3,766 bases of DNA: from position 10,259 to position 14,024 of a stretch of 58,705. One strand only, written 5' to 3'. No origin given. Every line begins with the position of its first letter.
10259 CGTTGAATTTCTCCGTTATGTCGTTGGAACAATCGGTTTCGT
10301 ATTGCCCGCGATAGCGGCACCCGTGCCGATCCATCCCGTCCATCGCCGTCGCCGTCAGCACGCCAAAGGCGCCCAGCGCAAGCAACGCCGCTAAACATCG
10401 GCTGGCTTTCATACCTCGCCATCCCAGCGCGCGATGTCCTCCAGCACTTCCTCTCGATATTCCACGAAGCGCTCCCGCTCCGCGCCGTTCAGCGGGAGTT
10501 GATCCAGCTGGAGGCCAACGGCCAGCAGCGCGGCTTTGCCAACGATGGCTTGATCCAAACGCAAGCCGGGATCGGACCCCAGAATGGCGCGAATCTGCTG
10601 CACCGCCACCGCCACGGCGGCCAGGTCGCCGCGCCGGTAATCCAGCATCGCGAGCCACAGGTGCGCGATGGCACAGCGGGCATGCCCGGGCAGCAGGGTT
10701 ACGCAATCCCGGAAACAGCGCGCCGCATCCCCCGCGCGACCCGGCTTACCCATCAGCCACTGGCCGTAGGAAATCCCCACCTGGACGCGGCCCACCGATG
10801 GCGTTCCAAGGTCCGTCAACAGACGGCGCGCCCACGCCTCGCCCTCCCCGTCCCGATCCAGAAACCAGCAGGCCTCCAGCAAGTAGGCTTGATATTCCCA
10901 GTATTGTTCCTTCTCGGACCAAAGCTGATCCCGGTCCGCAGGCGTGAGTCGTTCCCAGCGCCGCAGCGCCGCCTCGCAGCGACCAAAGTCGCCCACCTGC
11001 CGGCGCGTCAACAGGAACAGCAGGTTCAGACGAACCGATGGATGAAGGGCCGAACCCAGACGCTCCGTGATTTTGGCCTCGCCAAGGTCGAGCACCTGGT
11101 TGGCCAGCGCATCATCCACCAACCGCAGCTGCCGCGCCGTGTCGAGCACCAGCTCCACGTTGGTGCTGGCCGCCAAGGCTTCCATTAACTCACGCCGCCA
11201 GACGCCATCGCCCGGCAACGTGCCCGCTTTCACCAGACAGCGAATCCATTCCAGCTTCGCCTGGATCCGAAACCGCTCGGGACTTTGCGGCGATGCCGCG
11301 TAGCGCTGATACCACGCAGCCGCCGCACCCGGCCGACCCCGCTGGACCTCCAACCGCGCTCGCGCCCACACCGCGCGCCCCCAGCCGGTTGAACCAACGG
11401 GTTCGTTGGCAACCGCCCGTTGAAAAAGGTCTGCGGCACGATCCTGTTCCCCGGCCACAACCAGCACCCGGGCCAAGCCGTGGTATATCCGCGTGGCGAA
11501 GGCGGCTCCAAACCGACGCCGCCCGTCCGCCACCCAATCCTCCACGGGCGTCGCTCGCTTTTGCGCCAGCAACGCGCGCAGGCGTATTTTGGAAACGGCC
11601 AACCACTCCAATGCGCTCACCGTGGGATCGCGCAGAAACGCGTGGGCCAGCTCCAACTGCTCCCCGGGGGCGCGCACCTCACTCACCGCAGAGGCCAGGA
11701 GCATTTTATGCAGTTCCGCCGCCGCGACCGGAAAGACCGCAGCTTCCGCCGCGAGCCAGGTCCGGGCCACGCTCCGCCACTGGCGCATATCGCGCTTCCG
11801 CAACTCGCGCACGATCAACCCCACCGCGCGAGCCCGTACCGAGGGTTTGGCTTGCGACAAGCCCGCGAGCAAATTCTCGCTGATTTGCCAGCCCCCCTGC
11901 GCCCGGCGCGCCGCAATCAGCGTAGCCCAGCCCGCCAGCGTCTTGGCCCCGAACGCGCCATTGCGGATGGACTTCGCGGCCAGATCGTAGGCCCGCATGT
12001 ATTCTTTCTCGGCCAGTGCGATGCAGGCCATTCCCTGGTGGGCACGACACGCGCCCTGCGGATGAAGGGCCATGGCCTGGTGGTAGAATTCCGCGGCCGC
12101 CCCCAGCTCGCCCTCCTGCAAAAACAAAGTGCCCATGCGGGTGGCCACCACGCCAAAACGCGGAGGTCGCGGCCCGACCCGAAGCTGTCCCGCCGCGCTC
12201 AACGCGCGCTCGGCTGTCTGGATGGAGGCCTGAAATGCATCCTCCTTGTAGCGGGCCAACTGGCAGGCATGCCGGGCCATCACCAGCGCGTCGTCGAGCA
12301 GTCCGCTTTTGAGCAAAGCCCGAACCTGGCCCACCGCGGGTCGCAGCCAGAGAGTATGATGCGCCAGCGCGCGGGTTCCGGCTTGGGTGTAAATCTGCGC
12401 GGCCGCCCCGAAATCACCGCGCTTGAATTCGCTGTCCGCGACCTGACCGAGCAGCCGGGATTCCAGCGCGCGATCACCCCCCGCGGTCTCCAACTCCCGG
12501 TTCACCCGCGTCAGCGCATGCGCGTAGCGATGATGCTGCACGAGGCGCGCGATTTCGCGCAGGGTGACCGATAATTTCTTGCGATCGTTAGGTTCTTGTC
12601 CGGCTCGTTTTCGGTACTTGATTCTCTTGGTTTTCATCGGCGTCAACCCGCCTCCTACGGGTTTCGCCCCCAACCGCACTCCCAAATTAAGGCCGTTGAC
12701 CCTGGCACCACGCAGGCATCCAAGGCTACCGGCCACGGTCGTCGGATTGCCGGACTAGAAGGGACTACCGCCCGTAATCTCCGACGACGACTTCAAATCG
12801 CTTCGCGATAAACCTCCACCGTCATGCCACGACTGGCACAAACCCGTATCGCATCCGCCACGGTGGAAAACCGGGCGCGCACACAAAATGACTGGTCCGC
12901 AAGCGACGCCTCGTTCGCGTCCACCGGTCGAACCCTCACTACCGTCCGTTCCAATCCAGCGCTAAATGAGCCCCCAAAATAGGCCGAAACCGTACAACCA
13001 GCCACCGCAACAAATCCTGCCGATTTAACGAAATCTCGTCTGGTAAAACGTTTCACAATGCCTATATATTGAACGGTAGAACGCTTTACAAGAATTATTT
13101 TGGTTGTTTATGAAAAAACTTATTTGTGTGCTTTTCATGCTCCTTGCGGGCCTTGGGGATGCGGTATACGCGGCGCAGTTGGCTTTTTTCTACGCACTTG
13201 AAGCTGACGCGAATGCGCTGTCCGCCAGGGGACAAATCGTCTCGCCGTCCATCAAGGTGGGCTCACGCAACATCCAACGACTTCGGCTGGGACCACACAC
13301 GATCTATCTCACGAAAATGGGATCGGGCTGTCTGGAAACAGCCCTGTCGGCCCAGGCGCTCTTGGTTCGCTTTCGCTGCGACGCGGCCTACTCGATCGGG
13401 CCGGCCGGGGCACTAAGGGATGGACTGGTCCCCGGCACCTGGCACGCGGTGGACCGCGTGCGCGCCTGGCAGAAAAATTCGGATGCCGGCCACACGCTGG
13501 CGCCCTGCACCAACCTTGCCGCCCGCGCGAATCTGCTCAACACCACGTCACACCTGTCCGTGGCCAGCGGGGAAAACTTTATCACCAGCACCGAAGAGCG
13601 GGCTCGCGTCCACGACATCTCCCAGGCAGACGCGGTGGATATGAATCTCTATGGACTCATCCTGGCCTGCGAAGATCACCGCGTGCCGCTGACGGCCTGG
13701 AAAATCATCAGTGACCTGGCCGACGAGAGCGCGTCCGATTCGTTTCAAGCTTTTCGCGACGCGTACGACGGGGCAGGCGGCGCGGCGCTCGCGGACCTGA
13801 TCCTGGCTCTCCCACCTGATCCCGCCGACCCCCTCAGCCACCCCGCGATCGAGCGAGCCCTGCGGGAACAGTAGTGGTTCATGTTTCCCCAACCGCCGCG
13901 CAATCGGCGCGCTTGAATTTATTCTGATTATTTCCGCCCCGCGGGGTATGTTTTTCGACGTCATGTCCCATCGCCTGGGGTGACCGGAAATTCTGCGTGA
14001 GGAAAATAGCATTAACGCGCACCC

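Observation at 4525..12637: Translationally coupled operon: TPR-like protein, secreted Big_2 + lipase-like hydrolase, and three tandem secreted paralogs of an unplaceable family (candidate effector/partner system)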

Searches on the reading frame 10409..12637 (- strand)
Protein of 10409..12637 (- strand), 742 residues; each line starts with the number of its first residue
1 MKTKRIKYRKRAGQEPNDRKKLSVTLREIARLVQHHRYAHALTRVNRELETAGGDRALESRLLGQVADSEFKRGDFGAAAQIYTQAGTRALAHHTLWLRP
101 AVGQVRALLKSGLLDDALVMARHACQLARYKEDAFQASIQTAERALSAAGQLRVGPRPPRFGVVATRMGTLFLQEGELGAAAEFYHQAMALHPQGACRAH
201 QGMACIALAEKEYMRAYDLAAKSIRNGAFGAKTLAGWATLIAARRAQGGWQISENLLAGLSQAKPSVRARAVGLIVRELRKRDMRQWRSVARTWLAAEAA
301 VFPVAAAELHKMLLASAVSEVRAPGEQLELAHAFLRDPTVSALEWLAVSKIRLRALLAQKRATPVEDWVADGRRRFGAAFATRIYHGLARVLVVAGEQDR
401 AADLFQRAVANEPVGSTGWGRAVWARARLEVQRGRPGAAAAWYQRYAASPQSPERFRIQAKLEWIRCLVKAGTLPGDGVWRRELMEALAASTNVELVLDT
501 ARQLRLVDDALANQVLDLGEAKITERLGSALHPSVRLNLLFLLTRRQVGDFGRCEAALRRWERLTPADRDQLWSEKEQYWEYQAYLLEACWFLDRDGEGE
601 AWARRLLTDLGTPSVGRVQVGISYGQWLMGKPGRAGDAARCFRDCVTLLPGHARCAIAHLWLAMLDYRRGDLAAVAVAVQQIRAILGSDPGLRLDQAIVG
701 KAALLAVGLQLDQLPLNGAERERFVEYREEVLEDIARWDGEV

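Call 4: search_protein_families(library=pfam, proteins=[window:10409-12637:-], max_evalue=1)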
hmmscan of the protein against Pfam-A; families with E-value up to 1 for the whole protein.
window:10409-12637:- (742 aa): 9 families
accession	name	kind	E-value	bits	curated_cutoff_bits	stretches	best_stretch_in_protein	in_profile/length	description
PF13428.12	TPR_14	-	2.4e-09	37.4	23.5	2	422-460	3-42/44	Tetratricopeptide repeat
PF13432.12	TPR_16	-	2.5e-05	25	32.7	2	388-453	3-65/65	Tetratricopeptide repeat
PF07719.23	TPR_2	-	0.0001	22.6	27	1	384-413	3-32/34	Tetratricopeptide repeat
PF00515.34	TPR_1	-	0.0024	18.1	27.8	1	167-194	6-33/34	Tetratricopeptide repeat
PF24762.1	TPR_IF140-IFT172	-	0.031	13.3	26.8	1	52-96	396-439/486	IF140/IFT172 TPR domain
PF14559.12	TPR_19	-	0.04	14.7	25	0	173-213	2-41/68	Tetratricopeptide repeat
PF13424.12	TPR_12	-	0.12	13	30.1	0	37-86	18-71/77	Tetratricopeptide repeat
PF13174.12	TPR_6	-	0.33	12.1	26.3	0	388-413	6-31/33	Tetratricopeptide repeat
PF13176.12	TPR_7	-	0.96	10.2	27.9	0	168-194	5-31/36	Tetratricopeptide repeat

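Call 5: search_protein_families(library=ncbifam, proteins=[window:10409-12637:-], max_evalue=1)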
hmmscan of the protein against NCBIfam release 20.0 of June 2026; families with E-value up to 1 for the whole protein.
window:10409-12637:- (742 aa): 3 families
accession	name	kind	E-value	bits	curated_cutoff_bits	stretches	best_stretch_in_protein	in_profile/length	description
TIGR02521.1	type_IV_pilW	equivalog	8.3e-05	22.2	154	2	385-462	138-212/234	type IV pilus biogenesis/stability protein PilW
NF052312.1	T9SS_PorW_SprE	equivalog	0.0068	15.1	250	0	27-86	294-354/716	type IX secretion system periplasmic lipoprotein PorW/SprE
NF002725.1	PRK02603.1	equivalog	0.12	12.4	143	0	164-206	74-115/173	photosystem I assembly protein Ycf3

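Call 51: find_homologous_proteins(query=window:10412-12637:-, max_evalue=0.001)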
Query window:10412-12637:- (742 aa): 74 proteins with E <= 0.001 among 8000 candidates.
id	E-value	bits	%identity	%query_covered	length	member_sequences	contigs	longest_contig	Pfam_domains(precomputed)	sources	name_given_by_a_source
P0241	0.0e+0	1616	99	100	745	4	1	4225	PF13432.13,PF13428.13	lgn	-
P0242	0.0e+0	1480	90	100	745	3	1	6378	PF14559.13,PF13432.13,PF13428.13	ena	-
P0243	5.6e-284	962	62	100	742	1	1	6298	PF14559.13,PF13428.13,PF07719.24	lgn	-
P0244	1.6e-270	918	59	100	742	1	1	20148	PF14559.13,PF00515.35,PF13428.13,PF13181.13,PF07719.24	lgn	-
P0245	7.3e-218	744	51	100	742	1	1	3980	PF13424.13,PF07719.24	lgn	-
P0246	1.8e-151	524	43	94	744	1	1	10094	PF14559.13,PF00515.35,PF13424.13,PF13176.13,PF13432.13,PF13428.13,PF13181.13,PF07719.24,PF13174.13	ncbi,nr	ncbi:MAG: tetratricopeptide repeat protein [Verrucomicrobia bacterium]|nr:tetratricopeptide repeat p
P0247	8.1e-150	519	43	93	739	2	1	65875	PF00515.35,PF13424.13,PF07719.24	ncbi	-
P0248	5.7e-145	503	41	93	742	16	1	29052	PF00515.35,PF13424.13,PF13432.13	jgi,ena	-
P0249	5.8e-144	499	40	97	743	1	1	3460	PF00515.35,PF13424.13,PF13432.13,PF13428.13,PF07719.24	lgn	-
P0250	1.4e-143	498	40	99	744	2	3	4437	PF13424.13,PF13432.13,PF07719.24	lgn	-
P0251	3.9e-142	493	42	95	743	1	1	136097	PF13424.13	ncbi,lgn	-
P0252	2.9e-141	490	42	95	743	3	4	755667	PF13424.13,PF07719.24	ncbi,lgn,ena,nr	ncbi:MAG: hypothetical protein H3C50_03455 [Kiritimatiellae bacterium]|nr:hypothetical protein [Kiri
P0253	9.5e-140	485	39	99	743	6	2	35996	PF13424.13,PF13432.13,PF13428.13,PF07719.24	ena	-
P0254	2.0e-139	484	40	99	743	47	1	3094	PF14559.13,PF00515.35,PF13424.13,PF13176.13,PF13432.13,PF13428.13,PF07719.24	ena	-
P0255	2.6e-139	484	41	93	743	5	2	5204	PF13424.13,PF13432.13,PF13428.13,PF07719.24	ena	-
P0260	7.7e-136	473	39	99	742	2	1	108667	PF13424.13,PF13432.13,PF07719.24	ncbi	-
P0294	2.4e-125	438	38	91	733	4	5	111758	PF14559.13,PF00515.35,PF13424.13,PF13432.13,PF13428.13,PF07719.24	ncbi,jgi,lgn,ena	jgi:tetratricopeptide (TPR) repeat protein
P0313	2.0e-98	349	41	71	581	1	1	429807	PF14559.13,PF00515.35,PF13424.13,PF13432.13,PF13428.13,PF13181.13,PF07719.24,PF13174.13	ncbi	-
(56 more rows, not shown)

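Call 53: find_encoding_contigs(protein=P0252, flank=8000, max_places=1)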
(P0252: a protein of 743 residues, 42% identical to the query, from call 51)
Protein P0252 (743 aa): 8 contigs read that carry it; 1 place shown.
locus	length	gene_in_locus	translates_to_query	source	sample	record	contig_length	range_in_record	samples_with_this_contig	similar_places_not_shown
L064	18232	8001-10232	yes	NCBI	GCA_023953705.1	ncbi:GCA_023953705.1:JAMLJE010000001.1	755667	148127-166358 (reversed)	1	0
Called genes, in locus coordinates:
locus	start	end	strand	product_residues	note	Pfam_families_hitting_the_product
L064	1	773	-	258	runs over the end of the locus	PF27733:UCP029691, PF13557:Phenol_MetA_deg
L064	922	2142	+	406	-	PF03631:Virul_fac_BrkB, PF00027:cNMP_binding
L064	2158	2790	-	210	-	-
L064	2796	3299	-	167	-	-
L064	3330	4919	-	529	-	-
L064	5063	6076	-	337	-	PF02625:XdhC_CoxI, PF13478:XdhC_C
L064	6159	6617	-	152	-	-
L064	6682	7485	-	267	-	PF01048:PNP_UDP_1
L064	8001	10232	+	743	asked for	PF07719:TPR_2 (faint), PF13424:TPR_12 (faint)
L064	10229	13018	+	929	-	-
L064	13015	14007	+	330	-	-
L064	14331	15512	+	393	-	-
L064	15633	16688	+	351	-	-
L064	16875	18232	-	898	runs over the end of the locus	PF23166:Ig_N_CWD1, PF17957:Big_7 (weak), PF02922:CBM_48 (weak), PF00128:Alpha-amylase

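Call 54: find_encoding_contigs(protein=P0260, flank=8000, max_places=1)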
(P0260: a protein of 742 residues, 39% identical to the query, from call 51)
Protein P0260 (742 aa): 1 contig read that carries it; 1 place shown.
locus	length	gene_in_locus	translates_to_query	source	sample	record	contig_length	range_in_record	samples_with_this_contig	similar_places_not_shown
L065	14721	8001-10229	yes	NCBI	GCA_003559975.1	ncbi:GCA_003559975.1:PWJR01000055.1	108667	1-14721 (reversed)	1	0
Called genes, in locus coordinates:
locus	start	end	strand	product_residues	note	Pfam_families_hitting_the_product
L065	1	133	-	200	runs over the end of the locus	PF02508:Rnf-Nqr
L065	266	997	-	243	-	PF04205:FMN_bind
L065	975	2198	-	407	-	PF03116:NQR2_RnfD_RnfE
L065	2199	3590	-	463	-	PF05896:NQRA_N, PF24836:NQRA_2nd, PF11973:NQRA_SLBB (weak)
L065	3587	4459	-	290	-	PF00348:polyprenyl_synt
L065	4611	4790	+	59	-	-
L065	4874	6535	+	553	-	PF01676:Metalloenzyme, PF06415:iPGM_N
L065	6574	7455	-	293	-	PF01048:PNP_UDP_1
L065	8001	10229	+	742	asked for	PF13424:TPR_12 (faint), PF13432:TPR_16 (faint), PF07719:TPR_2 (faint)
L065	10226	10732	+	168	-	-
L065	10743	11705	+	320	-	-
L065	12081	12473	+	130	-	PF01797:Y1_Tnp (weak)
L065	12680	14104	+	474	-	-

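Call 55: find_encoding_contigs(protein=P0294, flank=8000, max_places=1)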
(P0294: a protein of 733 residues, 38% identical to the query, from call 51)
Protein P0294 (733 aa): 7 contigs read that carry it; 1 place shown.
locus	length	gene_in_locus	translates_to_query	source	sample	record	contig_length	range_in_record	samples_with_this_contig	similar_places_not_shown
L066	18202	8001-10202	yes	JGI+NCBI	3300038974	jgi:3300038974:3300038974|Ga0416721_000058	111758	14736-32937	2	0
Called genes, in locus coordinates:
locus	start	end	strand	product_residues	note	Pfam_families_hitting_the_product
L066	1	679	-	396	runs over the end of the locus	PF20706:GT4-conflict (faint), PF00534:Glycos_transf_1, PF13692:Glyco_trans_1_4, PF13524:Glyco_trans_1_2 (weak)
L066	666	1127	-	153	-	-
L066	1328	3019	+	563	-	-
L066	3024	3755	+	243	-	PF00149:Metallophos, PF12850:Metallophos_2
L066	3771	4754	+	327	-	-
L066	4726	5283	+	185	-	-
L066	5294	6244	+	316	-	PF01075:Glyco_transf_9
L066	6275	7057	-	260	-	PF01048:PNP_UDP_1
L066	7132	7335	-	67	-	PF02416:TatA_B_E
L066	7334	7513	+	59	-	-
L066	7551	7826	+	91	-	-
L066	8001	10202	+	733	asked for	PF13424:TPR_12 (faint), PF13432:TPR_16 (weak), PF07719:TPR_2 (faint), PF14559:TPR_19 (faint), PF00515:TPR_1 (faint), PF13428:TPR_14 (faint)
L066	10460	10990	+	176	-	-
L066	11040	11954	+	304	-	-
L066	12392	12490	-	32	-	-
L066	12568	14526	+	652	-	PF00133:tRNA-synt_1, PF01406:tRNA-synt_1e, PF09334:tRNA-synt_1g, PF00133:tRNA-synt_1, PF19303:Anticodon_3 (weak), PF01588:tRNA_bind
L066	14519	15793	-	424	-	PF00919:UPF0004, PF04055:Radical_SAM, PF01938:TRAM (weak)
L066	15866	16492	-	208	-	-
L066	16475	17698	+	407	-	PF00989:PAS, PF08448:PAS_4, PF12860:PAS_7 (weak), PF13188:PAS_8 (weak), PF13426:PAS_9 (weak), PF00512:HisKA, PF02518:HATPase_c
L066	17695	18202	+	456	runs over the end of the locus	PF00072:Response_reg, PF01078:Mg_chelatase (faint), PF00158:Sigma54_activat, PF14532:Sigma54_activ_2, PF07728:AAA_5, PF25601:AAA_lid_14, PF02954:HTH_8, PF18024:HTH_50 (weak)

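Call 56: find_encoding_contigs(protein=P0313, flank=8000, max_places=1)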
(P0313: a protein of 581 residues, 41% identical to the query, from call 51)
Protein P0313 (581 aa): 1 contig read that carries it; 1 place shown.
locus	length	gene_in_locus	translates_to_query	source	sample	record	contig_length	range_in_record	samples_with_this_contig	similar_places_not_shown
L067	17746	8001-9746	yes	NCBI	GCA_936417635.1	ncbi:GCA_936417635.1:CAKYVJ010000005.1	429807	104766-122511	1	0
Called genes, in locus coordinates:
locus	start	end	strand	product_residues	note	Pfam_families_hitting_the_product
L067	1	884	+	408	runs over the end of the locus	PF13679:Methyltransf_32, PF13847:Methyltransf_31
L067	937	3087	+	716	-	PF22680:Glyco_hydro_123_N_2 (faint)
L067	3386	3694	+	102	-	-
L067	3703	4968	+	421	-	PF00270:DEAD, PF04851:ResIII (weak), PF00271:Helicase_C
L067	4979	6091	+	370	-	PF00478:IMPDH (faint), PF03060:NMO, PF01180:DHO_dh (weak)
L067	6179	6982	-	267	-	PF01048:PNP_UDP_1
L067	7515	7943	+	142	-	-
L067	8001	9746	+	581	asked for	PF00515:TPR_1 (faint), PF07719:TPR_2 (faint), PF13174:TPR_6 (faint), PF13181:TPR_8 (faint), PF13424:TPR_12 (faint), PF13428:TPR_14 (faint), PF14559:TPR_19 (faint), PF13432:TPR_16 (weak)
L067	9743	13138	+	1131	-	-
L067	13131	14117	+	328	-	-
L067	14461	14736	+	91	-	-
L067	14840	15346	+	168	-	PF12796:Ank_2, PF13637:Ank_4 (weak), PF13857:Ank_5, PF00023:Ank, PF13637:Ank_4, PF13857:Ank_5, PF00023:Ank, PF13606:Ank_3 (weak), +2 more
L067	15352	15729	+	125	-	PF01541:GIY-YIG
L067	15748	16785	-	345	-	-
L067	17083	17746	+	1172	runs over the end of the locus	PF15780:ASH (weak), PF01979:Amidohydro_1, PF07969:Amidohydro_3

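Call 58: search_protein_families(library=pfam, proteins=[L065:10226-10732:+, L065:10743-11705:+, L065:12680-14104:+, L066:10460-10990:+, L066:11040-11954:+, L064:14331-15512:+, L064:15633-16688:+, L064:10229-11200:+, L067:9743-11200:+], max_evalue=0.01)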
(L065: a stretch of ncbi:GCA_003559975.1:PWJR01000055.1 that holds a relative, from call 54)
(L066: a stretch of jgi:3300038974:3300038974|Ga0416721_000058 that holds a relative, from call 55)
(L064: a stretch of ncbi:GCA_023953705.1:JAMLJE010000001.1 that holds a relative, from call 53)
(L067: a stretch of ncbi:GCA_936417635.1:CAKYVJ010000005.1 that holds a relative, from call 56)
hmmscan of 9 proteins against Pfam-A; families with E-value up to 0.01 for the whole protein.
L065:10226-10732:+ (168 aa): 0 families

L065:10743-11705:+ (320 aa): 1 family
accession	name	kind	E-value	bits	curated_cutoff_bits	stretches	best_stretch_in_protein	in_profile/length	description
PF13646.12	HEAT_2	-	0.00016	22.3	27.7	1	193-249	20-76/88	HEAT repeats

L065:12680-14104:+ (474 aa): 0 families

L066:10460-10990:+ (176 aa): 0 families

L066:11040-11954:+ (304 aa): 2 families
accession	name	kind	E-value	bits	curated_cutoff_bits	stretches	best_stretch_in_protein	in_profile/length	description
PF00023.36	Ank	-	0.004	17.9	21.1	0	69-95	4-30/33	Ankyrin repeat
PF12796.13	Ank_2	-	0.0045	18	27.3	1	66-105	28-66/90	Ankyrin repeats (3 copies)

L064:14331-15512:+ (393 aa): 2 families
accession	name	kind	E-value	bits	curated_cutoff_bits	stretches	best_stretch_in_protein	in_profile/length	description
PF01548.23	DEDD_Tnp_IS110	-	0.0012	19.1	29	1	5-45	1-37/155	Transposase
PF13620.12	CarboxypepD_reg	-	0.0068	17.2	32.3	0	89-134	4-43/82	Carboxypeptidase regulatory-like domain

L064:15633-16688:+ (351 aa): 1 family
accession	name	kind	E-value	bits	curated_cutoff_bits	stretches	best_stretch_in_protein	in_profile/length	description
PF13620.12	CarboxypepD_reg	-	0.0055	17.5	32.3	0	44-115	3-63/82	Carboxypeptidase regulatory-like domain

L064:10229-11200:+ (324 aa): 0 families

L067:9743-11200:+ (486 aa): 0 families

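Call 70: find_encoding_contigs(protein=P0242, flank=8000, max_places=2)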
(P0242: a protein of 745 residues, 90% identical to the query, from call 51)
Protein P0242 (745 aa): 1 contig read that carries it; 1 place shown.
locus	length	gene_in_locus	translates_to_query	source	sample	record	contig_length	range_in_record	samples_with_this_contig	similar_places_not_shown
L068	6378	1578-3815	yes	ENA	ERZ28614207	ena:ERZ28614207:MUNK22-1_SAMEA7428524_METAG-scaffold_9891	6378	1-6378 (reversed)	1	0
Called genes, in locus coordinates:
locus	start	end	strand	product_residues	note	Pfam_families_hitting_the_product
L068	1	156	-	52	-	?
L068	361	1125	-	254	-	PF01048:PNP_UDP_1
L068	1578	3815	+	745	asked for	PF13428:TPR_14 (faint), PF14559:TPR_19 (faint), PF13432:TPR_16 (weak)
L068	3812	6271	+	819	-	PF26918:Ig_Eae (weak), PF02368:Big_2 (weak)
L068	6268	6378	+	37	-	?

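Call 71: find_encoding_contigs(protein=P0241, flank=8000, max_places=2)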
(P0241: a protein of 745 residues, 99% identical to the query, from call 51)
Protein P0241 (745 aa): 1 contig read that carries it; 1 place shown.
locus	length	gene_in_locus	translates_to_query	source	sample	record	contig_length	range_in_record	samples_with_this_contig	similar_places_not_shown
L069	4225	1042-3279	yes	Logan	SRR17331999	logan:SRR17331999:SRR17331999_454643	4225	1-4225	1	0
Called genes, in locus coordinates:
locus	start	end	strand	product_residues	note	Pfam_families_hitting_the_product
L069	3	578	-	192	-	?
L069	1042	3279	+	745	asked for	PF13428:TPR_14 (faint), PF13432:TPR_16 (weak)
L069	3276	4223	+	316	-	?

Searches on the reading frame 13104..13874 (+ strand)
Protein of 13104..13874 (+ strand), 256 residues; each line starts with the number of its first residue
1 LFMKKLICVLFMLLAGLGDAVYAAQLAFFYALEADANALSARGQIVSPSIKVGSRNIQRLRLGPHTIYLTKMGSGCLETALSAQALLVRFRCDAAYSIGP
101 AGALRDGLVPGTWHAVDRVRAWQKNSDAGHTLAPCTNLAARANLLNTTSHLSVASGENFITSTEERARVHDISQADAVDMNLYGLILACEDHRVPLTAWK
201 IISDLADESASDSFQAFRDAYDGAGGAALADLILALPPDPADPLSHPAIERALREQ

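Call 27: search_protein_families(library=pfam, proteins=[window:13104-13874:+], max_evalue=0.001)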
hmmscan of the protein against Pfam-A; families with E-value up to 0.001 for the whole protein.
window:13104-13874:+ (256 aa): 1 family
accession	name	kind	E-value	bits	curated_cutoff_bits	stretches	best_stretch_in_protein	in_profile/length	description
PF01048.26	PNP_UDP_1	-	1.4e-13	51.3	25.1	1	48-222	24-221/233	Phosphorylase superfamily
